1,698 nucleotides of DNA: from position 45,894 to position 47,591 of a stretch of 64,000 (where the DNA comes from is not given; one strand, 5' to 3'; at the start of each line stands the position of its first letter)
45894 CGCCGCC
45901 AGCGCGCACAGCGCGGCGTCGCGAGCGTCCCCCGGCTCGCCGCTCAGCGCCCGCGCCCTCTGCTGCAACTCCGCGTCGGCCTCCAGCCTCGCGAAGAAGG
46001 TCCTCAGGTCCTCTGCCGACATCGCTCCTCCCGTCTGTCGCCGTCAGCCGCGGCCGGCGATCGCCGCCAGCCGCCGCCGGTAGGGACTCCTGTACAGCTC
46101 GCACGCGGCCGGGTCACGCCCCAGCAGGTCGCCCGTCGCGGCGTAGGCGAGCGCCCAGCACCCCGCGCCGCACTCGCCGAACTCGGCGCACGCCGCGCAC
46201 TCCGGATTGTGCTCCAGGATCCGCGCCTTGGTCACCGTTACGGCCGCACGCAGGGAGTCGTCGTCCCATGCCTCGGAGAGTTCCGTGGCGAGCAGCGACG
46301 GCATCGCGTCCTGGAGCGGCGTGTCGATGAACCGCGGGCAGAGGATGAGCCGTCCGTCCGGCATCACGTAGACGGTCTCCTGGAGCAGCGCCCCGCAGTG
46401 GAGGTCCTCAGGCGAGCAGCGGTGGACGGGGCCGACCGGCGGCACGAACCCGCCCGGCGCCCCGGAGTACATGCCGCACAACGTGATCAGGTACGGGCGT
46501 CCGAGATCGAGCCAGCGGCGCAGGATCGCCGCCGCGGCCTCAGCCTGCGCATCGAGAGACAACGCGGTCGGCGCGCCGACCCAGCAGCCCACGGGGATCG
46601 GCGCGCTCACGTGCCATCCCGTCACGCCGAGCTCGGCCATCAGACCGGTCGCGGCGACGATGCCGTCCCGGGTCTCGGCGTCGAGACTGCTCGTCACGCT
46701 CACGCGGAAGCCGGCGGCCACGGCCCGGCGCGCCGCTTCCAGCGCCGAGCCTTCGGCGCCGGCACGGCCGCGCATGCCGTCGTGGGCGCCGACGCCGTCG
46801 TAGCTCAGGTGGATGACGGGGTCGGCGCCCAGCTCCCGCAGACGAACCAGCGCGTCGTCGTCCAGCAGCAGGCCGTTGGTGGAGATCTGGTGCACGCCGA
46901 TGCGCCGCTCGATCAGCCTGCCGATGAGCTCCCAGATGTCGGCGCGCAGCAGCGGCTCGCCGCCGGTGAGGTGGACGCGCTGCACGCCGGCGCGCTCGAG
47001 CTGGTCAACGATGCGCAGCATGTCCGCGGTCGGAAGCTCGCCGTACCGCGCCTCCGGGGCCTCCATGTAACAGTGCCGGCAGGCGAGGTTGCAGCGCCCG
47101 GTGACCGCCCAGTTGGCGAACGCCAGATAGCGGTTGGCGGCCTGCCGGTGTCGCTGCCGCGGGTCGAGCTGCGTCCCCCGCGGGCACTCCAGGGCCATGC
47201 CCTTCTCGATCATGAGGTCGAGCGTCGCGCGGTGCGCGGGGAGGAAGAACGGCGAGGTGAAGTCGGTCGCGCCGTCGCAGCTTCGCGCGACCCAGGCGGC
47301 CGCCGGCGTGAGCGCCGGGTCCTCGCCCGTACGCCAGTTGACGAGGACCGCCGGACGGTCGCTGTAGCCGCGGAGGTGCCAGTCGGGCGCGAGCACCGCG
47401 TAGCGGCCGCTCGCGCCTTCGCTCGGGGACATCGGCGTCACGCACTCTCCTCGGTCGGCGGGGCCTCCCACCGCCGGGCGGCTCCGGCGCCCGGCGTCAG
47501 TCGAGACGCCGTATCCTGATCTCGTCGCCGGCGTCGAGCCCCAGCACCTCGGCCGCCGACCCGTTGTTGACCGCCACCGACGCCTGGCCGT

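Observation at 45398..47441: Orphan RiPP cassette: RRE-radical SAM/SPASM maturase plus two tandem Nif11-leader precursors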

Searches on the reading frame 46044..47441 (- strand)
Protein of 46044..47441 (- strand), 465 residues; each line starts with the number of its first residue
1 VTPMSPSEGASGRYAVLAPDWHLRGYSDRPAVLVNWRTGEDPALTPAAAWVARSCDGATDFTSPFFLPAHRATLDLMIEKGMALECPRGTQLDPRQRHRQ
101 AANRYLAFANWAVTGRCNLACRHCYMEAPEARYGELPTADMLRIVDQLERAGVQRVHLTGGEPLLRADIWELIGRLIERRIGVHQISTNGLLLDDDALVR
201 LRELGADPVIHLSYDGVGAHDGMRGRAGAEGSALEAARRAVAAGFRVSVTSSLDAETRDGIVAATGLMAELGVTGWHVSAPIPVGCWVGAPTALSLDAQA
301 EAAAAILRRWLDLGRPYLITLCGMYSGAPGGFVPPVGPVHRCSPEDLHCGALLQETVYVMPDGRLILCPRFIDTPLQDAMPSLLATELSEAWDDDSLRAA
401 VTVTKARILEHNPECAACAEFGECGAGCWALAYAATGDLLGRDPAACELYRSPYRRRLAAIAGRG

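Call 3: search_protein_families(library=pfam, proteins=[window:46044-47441:-], max_evalue=1)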
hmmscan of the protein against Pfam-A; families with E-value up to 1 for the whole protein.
window:46044-47441:- (465 aa): 3 families
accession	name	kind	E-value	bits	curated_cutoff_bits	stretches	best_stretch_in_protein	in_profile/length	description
PF04055.27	Radical_SAM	-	4.1e-23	82.8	29.5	1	113-250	3-145/166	Radical SAM superfamily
PF13353.11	Fer4_12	-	4.2e-06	27.5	22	1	116-193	14-94/137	4Fe-4S single cluster domain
PF13186.11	SPASM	-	0.03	15.1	21.5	1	352-418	3-66/67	Iron-sulfur cluster-binding domain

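Call 4: search_protein_families(library=ncbifam, proteins=[window:46044-47441:-], max_evalue=1)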
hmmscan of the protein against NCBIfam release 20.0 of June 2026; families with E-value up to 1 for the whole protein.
window:46044-47441:- (465 aa): 75 families (the best 25 are shown)
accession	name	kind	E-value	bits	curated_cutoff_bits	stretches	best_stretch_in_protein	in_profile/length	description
TIGR04051.1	rSAM_NirJ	equivalog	8.9e-30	103.8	515.45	2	111-279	6-174/354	heme d1 biosynthesis radical SAM protein NirJ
TIGR04053.2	TIGR04053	equivalog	7.6e-28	97.8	395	2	110-285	11-190/366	TIGR04053 family radical SAM/SPASM domain-containing protein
TIGR04054.1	rSAM_NirJ1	equivalog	1.3e-27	96.4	650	1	107-250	36-179/387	putative heme d1 biosynthesis radical SAM protein NirJ1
TIGR04055.1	rSAM_NirJ2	equivalog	1.1e-26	94.1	500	2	110-286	3-179/326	putative heme d1 biosynthesis radical SAM protein NirJ2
TIGR04545.1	rSAM_ahbD_hemeb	equivalog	1.4e-26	93.8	500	2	110-285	3-179/339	heme b synthase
TIGR04303.1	GeoRSP_rSAM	equivalog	4e-26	92.4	400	2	109-251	7-147/325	GeoRSP system radical SAM/SPASM protein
TIGR04347.1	pseudo_SAM_Halo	equivalog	9.6e-25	87.6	525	2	107-271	38-202/390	TIGR04347 family pseudo-SAM/SPASM protein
TIGR03962.1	mycofact_rSAM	equivalog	1.2e-24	87.1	265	2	110-250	15-155/339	mycofactocin radical SAM maturase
TIGR04546.1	rSAM_ahbC_deAc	equivalog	1.1e-23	83.7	650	2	110-261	42-193/390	12,18-didecarboxysiroheme deacetylase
TIGR03913.1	rad_SAM_trio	equivalog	3.5e-22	78.4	591.75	1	101-294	12-205/477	GDL motif peptide-associated radical SAM/SPASM maturase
TIGR04103.1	rSAM_nif11_3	equivalog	8.1e-22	77.4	725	1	106-285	4-182/412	nif11-class peptide radical SAM maturase 3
TIGR04250.1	SCM_rSAM_ScmE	equivalog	1.2e-21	77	400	2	112-279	8-177/358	SynChlorMet cassette radical SAM/SPASM protein ScmE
NF049973.1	radical_Rv1681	equivalog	1.5e-20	73.4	380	1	84-273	50-239/326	Rv1681 family radical SAM protein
TIGR04133.1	rSAM_w_lipo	hypoth_equivalog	2.3e-20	72.8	425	1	95-291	12-212/350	TIGR04133 family radical SAM/SPASM protein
NF050035.1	rSAM_WgK_link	exception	5.2e-20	71.8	650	2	110-275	12-178/367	radical SAM/SPASM peptide maturase WgkB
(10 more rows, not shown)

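Call 5: find_homologous_proteins(query=window:46044-47441:-, max_evalue=0.00001)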
Query window:46044-47441:- (465 aa): 206 proteins with E <= 0.00001 among 8000 candidates; the best 120 are listed.
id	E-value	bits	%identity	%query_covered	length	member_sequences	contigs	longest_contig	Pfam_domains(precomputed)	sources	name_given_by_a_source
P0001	0.0e+0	1065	100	100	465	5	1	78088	PF04055.28,PF13353.12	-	-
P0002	3.2e-221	753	71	98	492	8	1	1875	PF04055.28,PF13353.12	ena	-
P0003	3.3e-220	750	71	97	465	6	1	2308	PF04055.28,PF13353.12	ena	-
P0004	1.1e-219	748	70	97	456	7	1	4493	PF04055.28,PF13353.12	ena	-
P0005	1.4e-219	748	70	98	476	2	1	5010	PF04055.28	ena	-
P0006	8.8e-217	739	70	97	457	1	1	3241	PF04055.28,PF13353.12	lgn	-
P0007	2.2e-216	737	71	97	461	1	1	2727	PF04055.28,PF13353.12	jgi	jgi:radical SAM protein with 4Fe4S-binding SPASM domain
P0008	5.1e-214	729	71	97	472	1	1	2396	PF04055.28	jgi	jgi:Fe-coproporphyrin III synthase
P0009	5.2e-214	729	70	97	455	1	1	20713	PF04055.28,PF13353.12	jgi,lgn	jgi:radical SAM protein with 4Fe4S-binding SPASM domain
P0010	1.8e-211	721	68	96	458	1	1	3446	PF04055.28,PF13353.12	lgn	-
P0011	2.3e-211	721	66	98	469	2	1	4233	PF04055.28,PF13353.12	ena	-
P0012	7.6e-211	719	69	98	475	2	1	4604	PF04055.28,PF13353.12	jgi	jgi:Fe-coproporphyrin III synthase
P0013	2.5e-210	717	68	99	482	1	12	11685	PF04055.28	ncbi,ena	-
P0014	1.6e-209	715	68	97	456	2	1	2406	PF04055.28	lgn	-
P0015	4.1e-209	713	68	99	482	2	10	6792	PF04055.28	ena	-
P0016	4.7e-209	713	68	97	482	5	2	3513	PF04055.28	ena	-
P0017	2.6e-207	707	69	95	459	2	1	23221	PF04055.28,PF13353.12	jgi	-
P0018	5.2e-203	693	64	98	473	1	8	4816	PF04055.28,PF13353.12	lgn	-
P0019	1.1e-202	692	67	97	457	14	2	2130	PF04055.28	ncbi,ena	-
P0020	1.8e-201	688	65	97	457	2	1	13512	PF04055.28,PF13353.12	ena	-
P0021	9.0e-201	686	66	97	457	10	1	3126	PF04055.28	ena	-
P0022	1.3e-198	679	65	97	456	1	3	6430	PF04055.28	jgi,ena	jgi:radical SAM protein with 4Fe4S-binding SPASM domain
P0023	1.3e-197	675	65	97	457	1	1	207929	PF04055.28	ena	-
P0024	4.2e-188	644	62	99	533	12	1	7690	PF04055.28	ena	-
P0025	2.8e-183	628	61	96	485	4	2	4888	PF04055.28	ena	-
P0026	2.9e-183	628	60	98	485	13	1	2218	PF13186.12,PF04055.28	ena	-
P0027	2.7e-182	625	64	97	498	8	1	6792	PF04055.28,PF13353.12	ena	-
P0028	9.2e-181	620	61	95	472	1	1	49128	PF04055.28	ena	-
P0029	1.7e-177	609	61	94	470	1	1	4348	PF04055.28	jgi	jgi:Fe-coproporphyrin III synthase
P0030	6.0e-176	604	61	94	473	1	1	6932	PF04055.28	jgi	jgi:radical SAM protein with 4Fe4S-binding SPASM domain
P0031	8.1e-175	600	59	99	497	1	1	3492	PF13186.12,PF04055.28,PF13353.12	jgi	jgi:radical SAM protein with 4Fe4S-binding SPASM domain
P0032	6.0e-174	597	59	94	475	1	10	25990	PF04055.28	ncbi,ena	-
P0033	3.6e-173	595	57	95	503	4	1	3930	PF04055.28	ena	-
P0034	2.6e-172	592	60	92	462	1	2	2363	PF04055.28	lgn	-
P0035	2.8e-162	559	59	93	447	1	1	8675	PF04055.28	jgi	jgi:radical SAM protein with 4Fe4S-binding SPASM domain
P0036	1.8e-160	553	56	98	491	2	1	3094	PF04055.28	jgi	jgi:radical SAM protein with 4Fe4S-binding SPASM domain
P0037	5.3e-138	479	56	75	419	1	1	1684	PF04055.28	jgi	jgi:radical SAM protein with 4Fe4S-binding SPASM domain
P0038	1.3e-130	454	65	67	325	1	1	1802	PF13186.12,PF04055.28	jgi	jgi:radical SAM protein with 4Fe4S-binding SPASM domain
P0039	2.7e-130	453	48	97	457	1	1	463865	PF04055.28,PF13353.12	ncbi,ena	-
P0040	3.4e-127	443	63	71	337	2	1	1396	PF04055.28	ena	-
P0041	4.0e-127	443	50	97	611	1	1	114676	PF04055.28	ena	-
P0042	1.5e-125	438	57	72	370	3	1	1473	PF04055.28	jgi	-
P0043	1.3e-121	425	55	82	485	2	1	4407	PF04055.28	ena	-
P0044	6.5e-118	412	44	96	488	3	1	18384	PF13186.12,PF04055.28,PF13353.12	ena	-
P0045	3.0e-113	397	41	97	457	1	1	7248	PF13186.12,PF04055.28,PF13353.12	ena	-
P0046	2.1e-108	381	40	98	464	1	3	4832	PF04055.28,PF13353.12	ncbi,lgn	-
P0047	2.8e-96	341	40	95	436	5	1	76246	PF13186.12,PF04055.28,PF13353.12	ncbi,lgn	-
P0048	8.3e-95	336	39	94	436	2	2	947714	PF13186.12,PF04055.28,PF13353.12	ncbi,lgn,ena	-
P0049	1.9e-94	335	42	96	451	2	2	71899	PF04055.28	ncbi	-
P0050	1.7e-79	286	39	87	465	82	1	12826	PF04055.28,PF13353.12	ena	-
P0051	1.0e-59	221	31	97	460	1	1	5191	PF04055.28,PF13353.12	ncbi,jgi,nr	ncbi:MAG: radical SAM protein [Spirochaetales bacterium]|jgi:radical SAM protein with 4Fe4S-binding 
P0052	7.5e-59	218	30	96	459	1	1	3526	PF13186.12,PF04055.28,PF13353.12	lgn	-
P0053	1.1e-47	181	31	96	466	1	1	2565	PF04055.28,PF13353.12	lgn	-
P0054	2.0e-47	180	32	88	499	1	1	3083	PF04055.28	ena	-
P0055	1.2e-26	112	35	74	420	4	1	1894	PF08369.17,PF13186.12,PF04055.28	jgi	jgi:radical SAM protein with 4Fe4S-binding SPASM domain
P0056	6.9e-24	102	39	34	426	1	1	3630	PF04055.28,PF13353.12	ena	-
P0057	5.2e-23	100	28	72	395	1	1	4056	PF13186.12,PF04055.28,PF13353.12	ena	-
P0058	2.1e-22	98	28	72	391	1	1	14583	PF04055.28,PF13353.12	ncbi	ncbi:MAG: heme d1 biosynthesis radical SAM protein NirJ [Magnetococcus sp. DMHC-8]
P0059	8.5e-21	92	30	71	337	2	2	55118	PF13186.12,PF04055.28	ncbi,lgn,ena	-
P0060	1.1e-20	92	37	36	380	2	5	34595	PF04055.28,PF13353.12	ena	-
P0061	1.1e-20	92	37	36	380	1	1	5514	PF04055.28,PF13353.12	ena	-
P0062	2.8e-20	91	27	72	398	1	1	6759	PF04055.28,PF13353.12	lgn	-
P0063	3.3e-20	90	29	74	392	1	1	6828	PF13186.12,PF04055.28,PF13353.12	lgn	-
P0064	8.6e-20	89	30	72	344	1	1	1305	PF13186.12,PF04055.28,PF13353.12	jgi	jgi:radical SAM protein with 4Fe4S-binding SPASM domain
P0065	1.7e-19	88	31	75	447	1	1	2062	PF08369.17,PF13186.12,PF04055.28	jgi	jgi:radical SAM protein with 4Fe4S-binding SPASM domain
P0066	2.7e-19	87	26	73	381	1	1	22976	PF13186.12,PF04055.28,PF13353.12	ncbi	-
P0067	3.3e-19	87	35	36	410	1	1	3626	PF04055.28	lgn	-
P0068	5.6e-19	86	32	38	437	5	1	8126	PF13186.12,PF04055.28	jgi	-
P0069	7.5e-19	86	32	75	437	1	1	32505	PF08369.17,PF13186.12,PF04055.28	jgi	jgi:AdoMet-dependent heme synthase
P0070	8.2e-19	86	29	73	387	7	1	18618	PF13186.12,PF04055.28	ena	-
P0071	1.3e-18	85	34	39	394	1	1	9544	PF13186.12,PF04055.28,PF13353.12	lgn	-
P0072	1.5e-18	85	30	72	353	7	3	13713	PF13186.12,PF04055.28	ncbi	ncbi:MAG: radical SAM protein [Desulfobaccales bacterium]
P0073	2.4e-18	84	31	74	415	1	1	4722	PF08369.17,PF13186.12,PF04055.28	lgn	-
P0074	4.6e-18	83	39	39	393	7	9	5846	PF04055.28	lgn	-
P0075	6.4e-18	83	37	35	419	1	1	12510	PF13186.12,PF04055.28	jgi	-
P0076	6.7e-18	83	29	72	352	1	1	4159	PF13186.12,PF04055.28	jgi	jgi:radical SAM protein with 4Fe4S-binding SPASM domain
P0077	3.3e-17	80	36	30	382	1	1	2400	PF04055.28,PF13353.12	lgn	-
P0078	4.0e-17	80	39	32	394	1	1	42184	PF13186.12,PF04055.28,PF13353.12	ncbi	-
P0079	7.5e-17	79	31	38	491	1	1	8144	PF08369.17,PF13186.12,PF04055.28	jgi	jgi:radical SAM protein with 4Fe4S-binding SPASM domain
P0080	7.5e-17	79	30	74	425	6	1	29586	PF08369.17,PF13186.12,PF04055.28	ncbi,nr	ncbi:MAG: radical SAM protein [Betaproteobacteria bacterium]|nr:radical SAM protein [Betaproteobacte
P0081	8.1e-17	79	30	38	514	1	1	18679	PF08369.17,PF13186.12,PF04055.28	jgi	jgi:radical SAM protein with 4Fe4S-binding SPASM domain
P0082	1.1e-16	79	29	68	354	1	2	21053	PF13186.12,PF04055.28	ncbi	-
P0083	1.3e-16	78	30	72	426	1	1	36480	PF08369.17,PF13186.12,PF04055.28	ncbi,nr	ncbi:MAG: radical SAM protein [Betaproteobacteria bacterium]|nr:radical SAM protein [Betaproteobacte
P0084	1.7e-16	78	38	32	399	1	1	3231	PF04055.28,PF13353.12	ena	-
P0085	1.8e-16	78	27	72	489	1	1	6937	PF08369.17,PF13186.12,PF04055.28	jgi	jgi:radical SAM protein with 4Fe4S-binding SPASM domain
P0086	2.0e-16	78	27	72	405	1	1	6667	PF08369.17,PF13186.12,PF04055.28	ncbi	-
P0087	2.9e-16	77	32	38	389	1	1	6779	PF13186.12,PF04055.28,PF13353.12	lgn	-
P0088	3.0e-16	77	29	72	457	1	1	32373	PF08369.17,PF13186.12,PF04055.28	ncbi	-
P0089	3.4e-16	77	28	72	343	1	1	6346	PF13186.12,PF04055.28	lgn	-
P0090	1.5e-15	75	29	58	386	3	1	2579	PF04055.28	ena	-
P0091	1.6e-15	75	38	34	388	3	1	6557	PF13186.12,PF04055.28,PF13353.12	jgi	-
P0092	1.7e-15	75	32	38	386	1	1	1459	PF13186.12,PF04055.28,PF13353.12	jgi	-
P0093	2.5e-15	74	32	38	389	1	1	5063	PF13186.12,PF04055.28,PF13353.12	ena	-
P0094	4.5e-15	73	28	76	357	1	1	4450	PF13186.12,PF04055.28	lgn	-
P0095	4.6e-15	73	30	72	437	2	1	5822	PF08369.17,PF13186.12,PF04055.28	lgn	-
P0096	6.0e-15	73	27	72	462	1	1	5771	PF08369.17,PF13186.12,PF04055.28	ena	-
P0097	1.6e-14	72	35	38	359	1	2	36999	PF04055.28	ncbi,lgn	-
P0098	2.0e-14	71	26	72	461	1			PF08369.17,PF13186.12,PF04055.28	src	-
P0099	2.4e-14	71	30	72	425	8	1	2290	PF08369.17,PF13186.12,PF04055.28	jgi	jgi:radical SAM protein with 4Fe4S-binding SPASM domain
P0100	2.8e-14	71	28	72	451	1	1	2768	PF08369.17,PF13186.12,PF04055.28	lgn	-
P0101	3.8e-14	70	28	72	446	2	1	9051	PF08369.17,PF13186.12,PF04055.28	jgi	-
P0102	7.2e-14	69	29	72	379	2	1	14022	PF13186.12,PF04055.28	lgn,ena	-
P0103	3.0e-13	67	29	77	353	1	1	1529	PF04055.28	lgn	-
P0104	3.9e-13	67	33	39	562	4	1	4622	PF13186.12,PF04055.28,PF13353.12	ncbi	ncbi:MAG: radical SAM protein, partial [Planctomycetota bacterium]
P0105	4.1e-13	67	32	35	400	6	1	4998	PF13186.12,PF04055.28,PF13353.12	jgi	jgi:radical SAM protein with 4Fe4S-binding SPASM domain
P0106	5.4e-13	66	38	35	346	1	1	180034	PF04055.28,PF13353.12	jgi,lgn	jgi:MoaA/NifB/PqqE/SkfB family radical SAM enzyme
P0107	7.9e-13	66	29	72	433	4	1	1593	PF08369.17,PF13186.12,PF04055.28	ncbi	ncbi:MAG: radical SAM protein [Gemmatimonadota bacterium]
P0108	8.7e-13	66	26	73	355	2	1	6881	PF13186.12,PF04055.28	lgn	-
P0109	8.9e-13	66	27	72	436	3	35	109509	PF08369.17,PF13186.12,PF04055.28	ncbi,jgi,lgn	jgi:radical SAM protein with 4Fe4S-binding SPASM domain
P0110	1.3e-12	65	26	72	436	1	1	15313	PF08369.17,PF13186.12,PF04055.28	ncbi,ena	-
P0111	1.4e-12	65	40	27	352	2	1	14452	PF13186.12,PF04055.28,PF13353.12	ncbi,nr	ncbi:MAG: radical SAM protein [Anaerolineae bacterium]|nr:radical SAM protein [Anaerolineae bacteriu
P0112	2.1e-12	65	36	31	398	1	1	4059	PF04055.28,PF13353.12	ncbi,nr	ncbi:MAG: radical SAM protein [Candidatus Omnitrophica bacterium]|nr:radical SAM protein [Candidatus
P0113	2.2e-12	65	27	72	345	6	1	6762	PF13186.12,PF04055.28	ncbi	-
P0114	3.2e-12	64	31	38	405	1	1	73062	PF04055.28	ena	-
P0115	3.9e-12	64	28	71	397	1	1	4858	PF08369.17,PF13186.12,PF04055.28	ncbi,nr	ncbi:MAG: radical SAM protein, partial [Gammaproteobacteria bacterium]|nr:radical SAM protein [Gamma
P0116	4.6e-12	63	29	76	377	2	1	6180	PF04055.28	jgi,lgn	-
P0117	5.2e-12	63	29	72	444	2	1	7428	PF08369.17,PF13186.12,PF04055.28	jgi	-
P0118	5.6e-12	63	31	72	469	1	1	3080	PF08369.17,PF13186.12,PF04055.28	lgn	-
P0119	7.5e-12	63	40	28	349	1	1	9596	PF13186.12,PF04055.28,PF13353.12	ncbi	-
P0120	1.1e-11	62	31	41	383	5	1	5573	PF04055.28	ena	-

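Call 6: find_related_loci(query=window:46044-47441:-, collection=genome_contigs, flank=6000)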
Query window:46044-47441:- (465 aa) in genome_contigs; peptide patterns used: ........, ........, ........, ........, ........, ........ (x = any residue, [..] = any of these).
74 stretches matched a pattern; 3 encode a relative of the query (tblastn E <= 1e-3); 3 distinct loci.
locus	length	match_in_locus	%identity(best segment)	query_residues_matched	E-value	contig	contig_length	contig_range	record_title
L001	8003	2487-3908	43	1-464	1e-121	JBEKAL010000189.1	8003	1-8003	MAG: Roseiarcus sp. isolate SPRUCE 111 SPRUCE_111_189, whole genome shotgun sequence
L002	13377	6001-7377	30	14-465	2e-67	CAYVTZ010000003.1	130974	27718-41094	MAG TPA_asm: uncultured Christensenellaceae bacterium isolate SRP242652_co4_132 genome assembly, contig: NODE_38_length_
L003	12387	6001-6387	28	113-232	9e-10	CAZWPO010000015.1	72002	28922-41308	MAG TPA_asm: uncultured Syntrophomonas sp. isolate binchicken_co22_243 genome assembly, contig: NODE_408_length_72002_co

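Call 9: search_solved_structures(query=window:46044-47441:-, max_evalue=0.001, show_alignments=2)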
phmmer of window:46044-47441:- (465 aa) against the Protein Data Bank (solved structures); distinct sequences matched with E-value up to 0.001: 13.
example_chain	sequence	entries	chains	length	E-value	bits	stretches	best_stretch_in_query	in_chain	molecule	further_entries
8wm2_A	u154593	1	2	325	2.7e-11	46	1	104-266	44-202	Fe-S radical SAM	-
6efn_A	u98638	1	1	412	6.3e-11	44.8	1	110-299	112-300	Sporulation killing factor maturation protein SkfB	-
6c8v_A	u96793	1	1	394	1.3e-10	43.7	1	112-255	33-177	Coenzyme PQQ synthesis protein E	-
7tol_A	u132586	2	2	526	4.3e-10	42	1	107-220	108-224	glycerol dibiphytanyl glycerol tetraether - macrocyclic archaeol synthase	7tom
7vob_C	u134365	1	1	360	9.4e-09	37.6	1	104-280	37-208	Cytosylglucuronate decarboxylase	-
7voc_C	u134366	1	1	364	9.5e-09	37.6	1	104-280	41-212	Cytosylglucuronate decarboxylase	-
1tv7_A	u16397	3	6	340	3.2e-07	32.6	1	110-205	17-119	Molybdenum cofactor biosynthesis protein A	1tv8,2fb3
2fb2_A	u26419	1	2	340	3.9e-07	32.3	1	111-205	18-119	Molybdenum cofactor biosynthesis protein A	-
5v1q_A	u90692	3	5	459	3.9e-05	25.7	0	116-197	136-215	Radical SAM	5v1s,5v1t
9dfn_A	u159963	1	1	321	0.00016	23.7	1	92-195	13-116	Radical SAM core domain-containing protein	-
9dfu_A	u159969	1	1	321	0.00016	23.7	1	92-195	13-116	Radical SAM core domain-containing protein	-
6q2p_A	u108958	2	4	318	0.00034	22.5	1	108-178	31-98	Radical S-adenosyl methionine domain-containing protein 2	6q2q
5vsl_A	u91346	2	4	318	0.00035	22.5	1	108-178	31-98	Radical S-adenosyl methionine domain-containing protein 2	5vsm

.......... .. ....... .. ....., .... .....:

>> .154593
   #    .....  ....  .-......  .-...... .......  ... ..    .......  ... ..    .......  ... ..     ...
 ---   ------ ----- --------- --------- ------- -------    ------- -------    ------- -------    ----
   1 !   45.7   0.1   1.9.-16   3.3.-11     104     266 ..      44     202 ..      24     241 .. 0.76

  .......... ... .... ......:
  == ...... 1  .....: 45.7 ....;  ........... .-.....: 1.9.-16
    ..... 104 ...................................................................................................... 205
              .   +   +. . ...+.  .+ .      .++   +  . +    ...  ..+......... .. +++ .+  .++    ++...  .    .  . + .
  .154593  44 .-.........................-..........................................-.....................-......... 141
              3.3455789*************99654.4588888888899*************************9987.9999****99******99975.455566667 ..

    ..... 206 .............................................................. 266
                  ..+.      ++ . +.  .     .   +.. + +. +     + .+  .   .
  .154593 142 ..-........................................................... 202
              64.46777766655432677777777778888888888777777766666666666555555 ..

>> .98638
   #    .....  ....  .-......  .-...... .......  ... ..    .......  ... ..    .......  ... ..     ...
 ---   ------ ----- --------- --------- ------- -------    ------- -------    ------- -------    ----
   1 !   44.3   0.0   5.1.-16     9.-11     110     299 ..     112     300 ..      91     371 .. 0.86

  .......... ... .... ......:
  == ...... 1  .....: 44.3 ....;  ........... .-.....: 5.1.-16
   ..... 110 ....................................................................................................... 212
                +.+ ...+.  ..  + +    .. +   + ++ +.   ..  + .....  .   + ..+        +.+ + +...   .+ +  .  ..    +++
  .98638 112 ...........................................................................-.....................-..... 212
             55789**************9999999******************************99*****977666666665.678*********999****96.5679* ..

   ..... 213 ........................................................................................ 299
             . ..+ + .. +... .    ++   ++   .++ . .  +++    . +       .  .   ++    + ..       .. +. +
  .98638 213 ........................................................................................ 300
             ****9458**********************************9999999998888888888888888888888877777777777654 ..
